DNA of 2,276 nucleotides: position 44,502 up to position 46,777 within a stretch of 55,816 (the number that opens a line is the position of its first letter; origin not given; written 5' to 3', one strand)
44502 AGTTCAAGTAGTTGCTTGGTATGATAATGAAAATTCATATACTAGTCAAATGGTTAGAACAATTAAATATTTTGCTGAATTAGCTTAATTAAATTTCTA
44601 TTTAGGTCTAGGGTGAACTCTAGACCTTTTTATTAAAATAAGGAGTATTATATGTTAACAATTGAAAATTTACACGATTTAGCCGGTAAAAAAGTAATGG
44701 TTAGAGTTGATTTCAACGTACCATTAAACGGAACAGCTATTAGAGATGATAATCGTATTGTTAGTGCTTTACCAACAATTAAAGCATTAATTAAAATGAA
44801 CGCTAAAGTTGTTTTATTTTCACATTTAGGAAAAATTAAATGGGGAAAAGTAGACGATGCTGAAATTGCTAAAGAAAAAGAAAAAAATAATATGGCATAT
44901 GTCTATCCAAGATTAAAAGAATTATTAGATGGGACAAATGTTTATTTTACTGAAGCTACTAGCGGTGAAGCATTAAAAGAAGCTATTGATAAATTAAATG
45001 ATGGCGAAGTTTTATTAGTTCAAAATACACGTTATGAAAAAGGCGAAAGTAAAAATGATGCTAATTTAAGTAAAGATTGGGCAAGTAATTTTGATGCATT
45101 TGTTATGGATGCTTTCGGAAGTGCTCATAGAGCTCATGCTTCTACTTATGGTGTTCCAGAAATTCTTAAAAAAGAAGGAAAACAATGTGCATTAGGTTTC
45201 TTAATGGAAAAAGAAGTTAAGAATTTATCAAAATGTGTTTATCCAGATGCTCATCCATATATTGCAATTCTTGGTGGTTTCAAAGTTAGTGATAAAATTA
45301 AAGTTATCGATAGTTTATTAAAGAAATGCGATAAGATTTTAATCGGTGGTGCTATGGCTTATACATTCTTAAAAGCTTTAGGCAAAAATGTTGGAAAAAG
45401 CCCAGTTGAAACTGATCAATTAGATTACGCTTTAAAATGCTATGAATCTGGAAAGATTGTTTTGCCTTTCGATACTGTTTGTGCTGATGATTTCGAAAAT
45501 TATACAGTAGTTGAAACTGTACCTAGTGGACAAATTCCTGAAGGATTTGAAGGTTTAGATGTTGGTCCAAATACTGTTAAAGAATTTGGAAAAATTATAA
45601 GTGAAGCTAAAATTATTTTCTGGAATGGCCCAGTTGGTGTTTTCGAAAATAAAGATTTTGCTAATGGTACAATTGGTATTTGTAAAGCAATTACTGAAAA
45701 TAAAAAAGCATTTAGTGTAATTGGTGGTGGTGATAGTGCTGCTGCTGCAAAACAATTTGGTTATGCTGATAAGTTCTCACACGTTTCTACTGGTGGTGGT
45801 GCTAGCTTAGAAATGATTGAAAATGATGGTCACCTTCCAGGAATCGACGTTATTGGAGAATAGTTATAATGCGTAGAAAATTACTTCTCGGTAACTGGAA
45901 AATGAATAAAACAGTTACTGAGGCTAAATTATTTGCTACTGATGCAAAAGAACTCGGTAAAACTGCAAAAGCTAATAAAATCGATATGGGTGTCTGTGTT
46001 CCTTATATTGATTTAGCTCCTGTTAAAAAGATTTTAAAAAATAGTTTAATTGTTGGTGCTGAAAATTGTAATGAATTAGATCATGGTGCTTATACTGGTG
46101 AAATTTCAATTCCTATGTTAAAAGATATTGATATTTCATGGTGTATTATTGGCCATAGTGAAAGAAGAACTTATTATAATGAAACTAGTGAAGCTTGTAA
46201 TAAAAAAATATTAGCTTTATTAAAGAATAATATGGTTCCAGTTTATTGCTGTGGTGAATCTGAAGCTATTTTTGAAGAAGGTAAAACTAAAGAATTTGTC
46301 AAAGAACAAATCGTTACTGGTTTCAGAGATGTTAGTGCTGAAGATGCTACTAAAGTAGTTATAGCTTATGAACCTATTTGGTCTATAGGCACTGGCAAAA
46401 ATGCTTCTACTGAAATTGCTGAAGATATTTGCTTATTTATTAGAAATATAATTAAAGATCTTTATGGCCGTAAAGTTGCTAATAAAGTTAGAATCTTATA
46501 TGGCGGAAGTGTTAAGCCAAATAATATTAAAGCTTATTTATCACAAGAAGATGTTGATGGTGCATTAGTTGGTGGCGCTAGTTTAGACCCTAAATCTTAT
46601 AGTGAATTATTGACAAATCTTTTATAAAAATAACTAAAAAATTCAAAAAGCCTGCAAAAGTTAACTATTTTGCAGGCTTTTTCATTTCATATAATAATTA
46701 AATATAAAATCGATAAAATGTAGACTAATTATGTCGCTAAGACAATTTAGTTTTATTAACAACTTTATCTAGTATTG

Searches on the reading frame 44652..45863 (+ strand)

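Call 42: search_protein_families(library=pfam, proteins=[window:44652-45863:+], max_evalue=0.00001)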
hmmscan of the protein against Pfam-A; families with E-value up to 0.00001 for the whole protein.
window:44652-45863:+ (403 aa): 1 family
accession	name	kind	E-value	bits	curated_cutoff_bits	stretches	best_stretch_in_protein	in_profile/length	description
PF00162.24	PGK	-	1.3e-136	456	27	1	9-390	5-377/379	Phosphoglycerate kinase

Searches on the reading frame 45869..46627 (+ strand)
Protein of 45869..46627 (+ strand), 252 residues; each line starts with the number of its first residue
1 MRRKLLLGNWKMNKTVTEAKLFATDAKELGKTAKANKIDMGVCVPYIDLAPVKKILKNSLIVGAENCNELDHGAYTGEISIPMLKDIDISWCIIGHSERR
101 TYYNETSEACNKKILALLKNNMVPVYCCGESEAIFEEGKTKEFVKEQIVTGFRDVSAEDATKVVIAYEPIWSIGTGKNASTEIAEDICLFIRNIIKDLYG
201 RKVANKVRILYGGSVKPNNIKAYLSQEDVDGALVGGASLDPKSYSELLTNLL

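Call 42: search_protein_families(library=pfam, proteins=[window:45869-46627:+], max_evalue=0.00001)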
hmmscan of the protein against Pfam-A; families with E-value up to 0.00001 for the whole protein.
window:45869-46627:+ (252 aa): 1 family
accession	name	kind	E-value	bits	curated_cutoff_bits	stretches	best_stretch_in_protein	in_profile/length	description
PF00121.24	TIM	-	4.6e-87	292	20.1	1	5-249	2-243/245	Triosephosphate isomerase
